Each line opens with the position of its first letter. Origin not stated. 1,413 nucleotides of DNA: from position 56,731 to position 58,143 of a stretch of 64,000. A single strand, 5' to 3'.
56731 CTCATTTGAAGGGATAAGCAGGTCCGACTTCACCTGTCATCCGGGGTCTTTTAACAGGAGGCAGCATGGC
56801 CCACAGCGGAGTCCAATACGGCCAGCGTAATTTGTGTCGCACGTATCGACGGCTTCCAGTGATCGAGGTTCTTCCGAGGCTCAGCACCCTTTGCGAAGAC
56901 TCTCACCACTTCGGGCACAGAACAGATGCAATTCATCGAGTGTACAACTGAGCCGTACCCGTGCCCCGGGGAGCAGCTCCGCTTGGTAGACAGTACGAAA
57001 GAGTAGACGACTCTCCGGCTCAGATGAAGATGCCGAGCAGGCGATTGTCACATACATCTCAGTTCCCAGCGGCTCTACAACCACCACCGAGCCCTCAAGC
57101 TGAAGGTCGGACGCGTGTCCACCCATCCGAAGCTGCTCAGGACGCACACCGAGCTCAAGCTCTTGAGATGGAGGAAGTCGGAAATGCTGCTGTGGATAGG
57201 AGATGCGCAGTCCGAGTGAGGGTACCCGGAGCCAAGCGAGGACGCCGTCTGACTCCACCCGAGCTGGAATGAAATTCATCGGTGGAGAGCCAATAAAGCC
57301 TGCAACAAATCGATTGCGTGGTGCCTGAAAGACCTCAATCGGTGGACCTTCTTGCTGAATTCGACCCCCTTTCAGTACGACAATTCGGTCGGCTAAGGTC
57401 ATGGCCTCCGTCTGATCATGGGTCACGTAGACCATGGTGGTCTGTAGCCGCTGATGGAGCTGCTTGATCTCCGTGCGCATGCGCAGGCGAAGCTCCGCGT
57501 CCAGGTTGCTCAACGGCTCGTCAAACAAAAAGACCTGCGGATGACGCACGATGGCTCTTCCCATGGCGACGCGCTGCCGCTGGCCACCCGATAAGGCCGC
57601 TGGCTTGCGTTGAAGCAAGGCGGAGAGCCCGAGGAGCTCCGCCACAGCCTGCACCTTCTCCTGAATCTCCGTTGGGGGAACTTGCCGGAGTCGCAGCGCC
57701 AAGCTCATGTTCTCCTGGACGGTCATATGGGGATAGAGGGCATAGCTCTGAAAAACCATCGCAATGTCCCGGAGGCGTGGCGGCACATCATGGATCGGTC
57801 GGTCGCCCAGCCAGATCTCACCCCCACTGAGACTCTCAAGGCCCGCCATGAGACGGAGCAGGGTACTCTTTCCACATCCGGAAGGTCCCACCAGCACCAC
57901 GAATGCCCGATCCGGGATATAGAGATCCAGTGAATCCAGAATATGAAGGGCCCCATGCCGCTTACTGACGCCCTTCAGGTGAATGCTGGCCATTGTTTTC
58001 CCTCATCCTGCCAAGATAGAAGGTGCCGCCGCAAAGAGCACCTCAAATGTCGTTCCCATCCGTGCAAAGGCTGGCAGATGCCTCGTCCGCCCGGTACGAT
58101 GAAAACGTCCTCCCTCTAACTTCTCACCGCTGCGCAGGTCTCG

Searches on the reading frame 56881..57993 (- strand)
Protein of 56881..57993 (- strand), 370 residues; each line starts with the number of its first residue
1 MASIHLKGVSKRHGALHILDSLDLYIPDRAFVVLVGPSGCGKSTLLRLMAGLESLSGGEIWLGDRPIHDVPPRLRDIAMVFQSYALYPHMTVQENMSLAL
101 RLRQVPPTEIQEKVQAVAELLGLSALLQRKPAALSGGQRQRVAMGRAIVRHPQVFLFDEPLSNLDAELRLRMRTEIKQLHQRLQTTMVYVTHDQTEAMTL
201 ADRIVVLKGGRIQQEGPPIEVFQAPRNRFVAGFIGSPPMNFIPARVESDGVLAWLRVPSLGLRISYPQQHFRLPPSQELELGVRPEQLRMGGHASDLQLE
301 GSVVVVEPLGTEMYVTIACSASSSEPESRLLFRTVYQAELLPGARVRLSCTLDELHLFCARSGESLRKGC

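Call 15: search_protein_families(library=pfam, proteins=[window:56881-57993:-], max_evalue=0.001)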
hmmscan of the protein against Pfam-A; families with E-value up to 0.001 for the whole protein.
window:56881-57993:- (370 aa): 6 families
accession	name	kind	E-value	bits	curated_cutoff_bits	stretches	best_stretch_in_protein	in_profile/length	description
PF00005.33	ABC_tran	-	1.3e-31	110.5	25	1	19-161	1-136/137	ABC transporter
PF17912.7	OB_MalK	-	1.4e-11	45.5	27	1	235-288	1-53/53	MalK OB fold domain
PF08402.16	TOBE_2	-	2.5e-07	31.1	21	1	281-358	1-76/76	TOBE domain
PF02463.25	SMC_N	-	1e-05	25.5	40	0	118-204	121-211/220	RecF/RecN/SMC N terminal domain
PF13304.12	AAA_21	-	2.8e-05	24.8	27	0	31-54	1-24/304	AAA domain, putative AbiEii toxin, Type IV TA system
PF03193.22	RsgA_GTPase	-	0.00068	19.9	30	0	20-59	98-136/174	RsgA GTPase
